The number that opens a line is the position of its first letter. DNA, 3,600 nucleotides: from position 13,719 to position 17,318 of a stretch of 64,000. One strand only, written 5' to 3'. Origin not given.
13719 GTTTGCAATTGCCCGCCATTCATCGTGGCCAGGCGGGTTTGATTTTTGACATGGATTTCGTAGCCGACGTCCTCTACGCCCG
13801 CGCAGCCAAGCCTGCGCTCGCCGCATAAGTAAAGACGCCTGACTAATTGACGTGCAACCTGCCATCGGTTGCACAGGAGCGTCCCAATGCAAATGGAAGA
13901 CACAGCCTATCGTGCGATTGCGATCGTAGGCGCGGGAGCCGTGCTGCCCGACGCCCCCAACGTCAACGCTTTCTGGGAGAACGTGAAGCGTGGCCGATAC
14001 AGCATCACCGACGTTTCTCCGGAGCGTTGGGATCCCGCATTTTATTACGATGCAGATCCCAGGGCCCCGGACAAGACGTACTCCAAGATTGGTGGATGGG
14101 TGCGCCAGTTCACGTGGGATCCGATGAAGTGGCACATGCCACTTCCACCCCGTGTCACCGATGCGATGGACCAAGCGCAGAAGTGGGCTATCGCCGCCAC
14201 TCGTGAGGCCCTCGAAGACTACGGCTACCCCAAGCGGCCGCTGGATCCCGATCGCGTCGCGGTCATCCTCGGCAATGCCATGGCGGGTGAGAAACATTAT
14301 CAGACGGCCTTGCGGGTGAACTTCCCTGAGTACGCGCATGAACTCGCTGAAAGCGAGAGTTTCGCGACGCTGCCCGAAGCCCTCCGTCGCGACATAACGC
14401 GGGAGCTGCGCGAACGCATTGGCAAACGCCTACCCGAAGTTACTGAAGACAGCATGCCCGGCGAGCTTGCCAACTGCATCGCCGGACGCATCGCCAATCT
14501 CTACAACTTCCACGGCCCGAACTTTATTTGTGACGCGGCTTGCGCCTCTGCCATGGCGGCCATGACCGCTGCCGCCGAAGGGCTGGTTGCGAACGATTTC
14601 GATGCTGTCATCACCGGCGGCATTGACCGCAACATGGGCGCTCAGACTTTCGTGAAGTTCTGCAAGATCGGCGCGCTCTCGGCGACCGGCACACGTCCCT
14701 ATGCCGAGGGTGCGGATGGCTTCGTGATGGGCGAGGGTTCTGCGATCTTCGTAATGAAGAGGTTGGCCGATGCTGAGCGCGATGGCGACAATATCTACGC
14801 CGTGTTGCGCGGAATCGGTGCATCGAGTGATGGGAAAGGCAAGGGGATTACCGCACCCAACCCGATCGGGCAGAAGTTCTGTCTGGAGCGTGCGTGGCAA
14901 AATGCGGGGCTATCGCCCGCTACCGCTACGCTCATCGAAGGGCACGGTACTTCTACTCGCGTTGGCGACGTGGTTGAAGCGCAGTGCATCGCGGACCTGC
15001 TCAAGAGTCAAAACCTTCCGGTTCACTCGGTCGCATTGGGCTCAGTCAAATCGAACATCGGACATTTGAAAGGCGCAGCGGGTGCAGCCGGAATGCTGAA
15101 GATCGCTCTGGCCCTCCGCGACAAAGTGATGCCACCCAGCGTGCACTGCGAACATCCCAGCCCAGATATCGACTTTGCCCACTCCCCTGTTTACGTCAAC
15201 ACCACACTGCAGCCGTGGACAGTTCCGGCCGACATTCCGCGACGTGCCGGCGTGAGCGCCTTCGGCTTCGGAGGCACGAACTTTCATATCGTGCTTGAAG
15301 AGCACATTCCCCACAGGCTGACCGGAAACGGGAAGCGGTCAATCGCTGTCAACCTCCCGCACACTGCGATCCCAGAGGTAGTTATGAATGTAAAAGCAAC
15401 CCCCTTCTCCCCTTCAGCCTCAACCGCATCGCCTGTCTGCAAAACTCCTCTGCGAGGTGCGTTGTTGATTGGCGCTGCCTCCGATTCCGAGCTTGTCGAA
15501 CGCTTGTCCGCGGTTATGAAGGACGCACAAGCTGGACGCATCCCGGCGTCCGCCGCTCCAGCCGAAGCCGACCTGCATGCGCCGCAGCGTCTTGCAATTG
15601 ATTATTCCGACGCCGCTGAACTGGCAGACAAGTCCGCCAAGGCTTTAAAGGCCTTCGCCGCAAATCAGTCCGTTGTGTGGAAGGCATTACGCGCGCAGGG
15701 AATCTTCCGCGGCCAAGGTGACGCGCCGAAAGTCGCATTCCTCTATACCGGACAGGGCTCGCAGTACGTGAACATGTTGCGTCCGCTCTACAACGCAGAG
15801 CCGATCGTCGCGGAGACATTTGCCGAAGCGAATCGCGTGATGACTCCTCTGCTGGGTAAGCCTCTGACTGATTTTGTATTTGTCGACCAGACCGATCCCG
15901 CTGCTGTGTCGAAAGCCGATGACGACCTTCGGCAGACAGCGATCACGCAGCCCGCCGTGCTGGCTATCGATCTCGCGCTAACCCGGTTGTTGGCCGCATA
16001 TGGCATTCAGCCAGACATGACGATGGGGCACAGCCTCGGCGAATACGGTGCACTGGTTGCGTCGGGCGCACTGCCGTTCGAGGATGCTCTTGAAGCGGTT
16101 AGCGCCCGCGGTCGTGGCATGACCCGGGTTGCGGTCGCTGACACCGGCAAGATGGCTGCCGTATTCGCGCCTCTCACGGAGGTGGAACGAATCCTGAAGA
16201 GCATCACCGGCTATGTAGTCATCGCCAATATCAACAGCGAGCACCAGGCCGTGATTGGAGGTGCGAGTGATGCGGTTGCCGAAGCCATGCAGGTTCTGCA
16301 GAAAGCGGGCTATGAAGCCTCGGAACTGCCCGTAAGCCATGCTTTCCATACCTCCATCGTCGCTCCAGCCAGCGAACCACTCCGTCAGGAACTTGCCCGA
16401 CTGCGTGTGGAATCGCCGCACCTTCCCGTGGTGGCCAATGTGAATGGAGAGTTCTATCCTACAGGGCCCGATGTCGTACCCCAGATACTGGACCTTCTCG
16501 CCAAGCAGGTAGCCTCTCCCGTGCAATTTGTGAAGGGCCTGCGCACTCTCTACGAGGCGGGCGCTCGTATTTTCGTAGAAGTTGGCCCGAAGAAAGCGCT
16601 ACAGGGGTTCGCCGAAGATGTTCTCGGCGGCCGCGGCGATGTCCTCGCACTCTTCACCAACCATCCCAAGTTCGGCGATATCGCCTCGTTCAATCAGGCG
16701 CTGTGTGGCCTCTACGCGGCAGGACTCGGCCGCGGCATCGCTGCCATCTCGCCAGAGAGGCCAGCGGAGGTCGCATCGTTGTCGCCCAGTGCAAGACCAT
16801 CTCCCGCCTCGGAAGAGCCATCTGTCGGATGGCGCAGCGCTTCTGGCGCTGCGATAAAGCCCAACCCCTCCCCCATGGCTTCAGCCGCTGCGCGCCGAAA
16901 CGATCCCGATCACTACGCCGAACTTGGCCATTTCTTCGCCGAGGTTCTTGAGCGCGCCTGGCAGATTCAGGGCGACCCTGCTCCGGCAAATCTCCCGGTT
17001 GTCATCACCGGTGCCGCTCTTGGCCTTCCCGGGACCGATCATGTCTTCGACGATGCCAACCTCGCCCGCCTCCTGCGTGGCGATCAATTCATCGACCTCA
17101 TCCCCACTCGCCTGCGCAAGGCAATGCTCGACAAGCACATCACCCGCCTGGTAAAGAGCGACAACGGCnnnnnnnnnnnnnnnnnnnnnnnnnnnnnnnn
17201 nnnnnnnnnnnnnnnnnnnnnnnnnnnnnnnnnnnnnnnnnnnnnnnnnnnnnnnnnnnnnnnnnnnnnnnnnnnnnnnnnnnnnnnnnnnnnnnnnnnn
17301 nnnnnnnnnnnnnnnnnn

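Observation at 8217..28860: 20.6-kb co-directional block joining a quinone-linked ETF/acyl-CoA dehydrogenase redox module to an orphan PfaA-like megasynthase, a single-chain carboxylase and a PPTase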

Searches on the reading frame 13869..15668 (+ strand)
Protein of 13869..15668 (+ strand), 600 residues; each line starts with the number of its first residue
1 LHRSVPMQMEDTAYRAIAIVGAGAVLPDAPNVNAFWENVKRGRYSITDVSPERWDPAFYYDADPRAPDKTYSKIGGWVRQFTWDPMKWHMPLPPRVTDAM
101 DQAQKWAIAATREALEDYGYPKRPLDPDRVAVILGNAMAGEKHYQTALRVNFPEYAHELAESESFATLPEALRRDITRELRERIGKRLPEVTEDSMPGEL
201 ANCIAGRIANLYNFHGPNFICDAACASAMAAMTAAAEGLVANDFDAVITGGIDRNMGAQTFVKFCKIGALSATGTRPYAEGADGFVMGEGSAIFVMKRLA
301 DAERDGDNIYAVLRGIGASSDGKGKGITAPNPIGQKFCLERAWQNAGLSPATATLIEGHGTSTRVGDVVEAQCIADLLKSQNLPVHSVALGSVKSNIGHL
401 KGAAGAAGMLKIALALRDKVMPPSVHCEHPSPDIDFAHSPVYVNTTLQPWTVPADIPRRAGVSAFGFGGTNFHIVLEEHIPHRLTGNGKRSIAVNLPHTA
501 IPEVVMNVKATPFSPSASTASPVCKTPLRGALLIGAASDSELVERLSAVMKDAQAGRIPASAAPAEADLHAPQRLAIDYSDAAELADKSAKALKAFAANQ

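Call 6: search_protein_families(library=pfam, proteins=[window:13869-15668:+], max_evalue=0.01)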
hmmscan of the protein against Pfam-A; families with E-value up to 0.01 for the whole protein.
window:13869-15668:+ (600 aa): 3 families
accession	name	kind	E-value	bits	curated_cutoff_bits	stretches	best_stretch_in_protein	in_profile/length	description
PF00109.32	ketoacyl-synt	-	2.1e-52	178.7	20.8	1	15-302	2-252/252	Beta-ketoacyl synthase, N-terminal domain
PF02801.28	Ketoacyl-synt_C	-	3.5e-35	121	20.8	1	310-428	1-119/119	Beta-ketoacyl synthase, C-terminal domain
PF16197.11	KAsynt_C_assoc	-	2.5e-09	37.9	33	1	430-485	1-52/111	Ketoacyl-synthetase C-terminal extension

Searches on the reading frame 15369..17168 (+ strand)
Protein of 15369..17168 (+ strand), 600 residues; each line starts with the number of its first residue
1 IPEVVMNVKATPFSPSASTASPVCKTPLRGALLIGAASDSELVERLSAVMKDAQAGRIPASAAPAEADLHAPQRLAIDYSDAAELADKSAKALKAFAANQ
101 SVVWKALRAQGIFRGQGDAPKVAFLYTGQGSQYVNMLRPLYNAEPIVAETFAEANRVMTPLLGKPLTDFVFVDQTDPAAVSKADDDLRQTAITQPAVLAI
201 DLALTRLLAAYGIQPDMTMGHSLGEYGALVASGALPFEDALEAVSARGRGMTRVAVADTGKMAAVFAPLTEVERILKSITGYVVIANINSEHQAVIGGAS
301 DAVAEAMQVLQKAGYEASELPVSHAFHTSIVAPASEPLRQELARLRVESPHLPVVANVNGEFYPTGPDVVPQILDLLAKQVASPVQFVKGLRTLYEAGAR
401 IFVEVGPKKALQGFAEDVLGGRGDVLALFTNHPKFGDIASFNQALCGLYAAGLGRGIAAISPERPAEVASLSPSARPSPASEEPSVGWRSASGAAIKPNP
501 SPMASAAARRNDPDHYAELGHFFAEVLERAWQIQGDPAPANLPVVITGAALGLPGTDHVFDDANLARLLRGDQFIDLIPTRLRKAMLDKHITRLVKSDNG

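Call 6: search_protein_families(library=pfam, proteins=[window:15369-17168:+], max_evalue=0.01)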
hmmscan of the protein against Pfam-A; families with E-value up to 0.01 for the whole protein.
window:15369-17168:+ (600 aa): 1 family
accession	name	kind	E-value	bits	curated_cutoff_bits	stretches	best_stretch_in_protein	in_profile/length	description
PF00698.26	Acyl_transf_1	-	1e-44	153.8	32.7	1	124-413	2-273/319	Acyl transferase domain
